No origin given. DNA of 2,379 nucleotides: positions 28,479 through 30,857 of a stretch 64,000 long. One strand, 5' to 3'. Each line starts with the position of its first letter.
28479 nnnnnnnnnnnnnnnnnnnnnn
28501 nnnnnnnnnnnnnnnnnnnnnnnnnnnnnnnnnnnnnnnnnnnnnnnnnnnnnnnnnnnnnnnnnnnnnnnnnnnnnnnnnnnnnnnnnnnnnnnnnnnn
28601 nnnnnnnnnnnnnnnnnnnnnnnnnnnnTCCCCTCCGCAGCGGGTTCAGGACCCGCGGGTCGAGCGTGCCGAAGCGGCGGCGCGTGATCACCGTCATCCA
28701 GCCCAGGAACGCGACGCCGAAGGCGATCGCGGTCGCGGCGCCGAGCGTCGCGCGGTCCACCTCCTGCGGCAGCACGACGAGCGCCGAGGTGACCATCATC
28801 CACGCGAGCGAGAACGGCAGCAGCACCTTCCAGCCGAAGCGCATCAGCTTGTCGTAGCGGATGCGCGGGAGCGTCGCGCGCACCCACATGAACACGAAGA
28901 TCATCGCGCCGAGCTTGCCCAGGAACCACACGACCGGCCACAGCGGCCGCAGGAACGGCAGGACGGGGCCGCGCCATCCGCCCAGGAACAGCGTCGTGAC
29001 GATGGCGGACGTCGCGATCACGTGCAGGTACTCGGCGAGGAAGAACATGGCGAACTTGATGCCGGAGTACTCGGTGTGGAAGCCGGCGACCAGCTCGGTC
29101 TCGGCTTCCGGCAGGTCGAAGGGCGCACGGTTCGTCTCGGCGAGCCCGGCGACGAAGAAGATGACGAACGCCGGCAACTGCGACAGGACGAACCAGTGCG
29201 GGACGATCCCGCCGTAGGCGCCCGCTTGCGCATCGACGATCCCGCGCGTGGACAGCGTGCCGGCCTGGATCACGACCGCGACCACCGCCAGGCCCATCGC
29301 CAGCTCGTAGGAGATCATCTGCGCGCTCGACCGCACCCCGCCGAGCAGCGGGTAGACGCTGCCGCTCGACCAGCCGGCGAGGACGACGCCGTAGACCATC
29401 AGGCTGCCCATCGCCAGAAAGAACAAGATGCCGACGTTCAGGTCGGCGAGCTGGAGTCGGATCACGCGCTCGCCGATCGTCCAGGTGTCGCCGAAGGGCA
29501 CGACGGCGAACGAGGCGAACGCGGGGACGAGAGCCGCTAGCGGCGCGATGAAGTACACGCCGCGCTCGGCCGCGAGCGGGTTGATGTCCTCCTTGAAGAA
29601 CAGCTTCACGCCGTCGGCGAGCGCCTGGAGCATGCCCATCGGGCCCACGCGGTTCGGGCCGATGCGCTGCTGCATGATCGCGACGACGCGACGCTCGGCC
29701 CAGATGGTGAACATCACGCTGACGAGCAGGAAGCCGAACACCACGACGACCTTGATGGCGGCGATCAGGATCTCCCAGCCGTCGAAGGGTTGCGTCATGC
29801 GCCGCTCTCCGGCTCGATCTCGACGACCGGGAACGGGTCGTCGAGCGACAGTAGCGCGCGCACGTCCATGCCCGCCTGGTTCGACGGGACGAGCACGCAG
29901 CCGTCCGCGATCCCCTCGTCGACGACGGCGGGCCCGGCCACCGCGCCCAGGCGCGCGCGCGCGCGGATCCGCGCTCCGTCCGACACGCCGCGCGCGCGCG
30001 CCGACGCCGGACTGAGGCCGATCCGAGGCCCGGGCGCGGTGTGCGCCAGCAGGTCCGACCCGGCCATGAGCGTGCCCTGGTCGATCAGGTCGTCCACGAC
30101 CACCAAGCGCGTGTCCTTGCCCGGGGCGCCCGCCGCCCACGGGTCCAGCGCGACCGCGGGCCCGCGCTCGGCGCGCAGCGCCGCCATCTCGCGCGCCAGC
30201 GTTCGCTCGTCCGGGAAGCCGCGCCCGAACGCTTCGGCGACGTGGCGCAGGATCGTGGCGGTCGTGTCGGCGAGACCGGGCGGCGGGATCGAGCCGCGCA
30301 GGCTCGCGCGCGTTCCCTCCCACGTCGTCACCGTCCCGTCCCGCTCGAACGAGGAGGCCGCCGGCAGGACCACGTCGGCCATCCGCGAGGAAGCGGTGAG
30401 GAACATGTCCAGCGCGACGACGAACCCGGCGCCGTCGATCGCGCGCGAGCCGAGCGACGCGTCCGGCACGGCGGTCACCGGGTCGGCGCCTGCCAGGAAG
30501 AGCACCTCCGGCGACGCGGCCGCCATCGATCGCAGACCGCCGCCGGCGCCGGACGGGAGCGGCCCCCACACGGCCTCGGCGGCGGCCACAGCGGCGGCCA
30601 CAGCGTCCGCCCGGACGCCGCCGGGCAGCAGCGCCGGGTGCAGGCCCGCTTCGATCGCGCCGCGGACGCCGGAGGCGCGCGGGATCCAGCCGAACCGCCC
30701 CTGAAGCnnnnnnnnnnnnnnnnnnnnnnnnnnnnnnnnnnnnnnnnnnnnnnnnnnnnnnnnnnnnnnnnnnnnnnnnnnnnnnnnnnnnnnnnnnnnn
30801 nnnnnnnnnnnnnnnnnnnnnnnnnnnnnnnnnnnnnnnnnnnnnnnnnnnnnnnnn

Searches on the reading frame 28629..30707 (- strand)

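Call 37: search_protein_families(library=pfam, proteins=[window:28629-30707:-], max_evalue=0.0001)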
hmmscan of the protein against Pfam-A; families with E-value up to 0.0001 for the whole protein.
window:28629-30707:- (693 aa): 1 family
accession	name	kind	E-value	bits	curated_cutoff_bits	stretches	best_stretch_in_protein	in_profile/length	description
PF00146.26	NADHdh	-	1.3e-122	409.3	27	1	318-640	1-297/298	NADH dehydrogenase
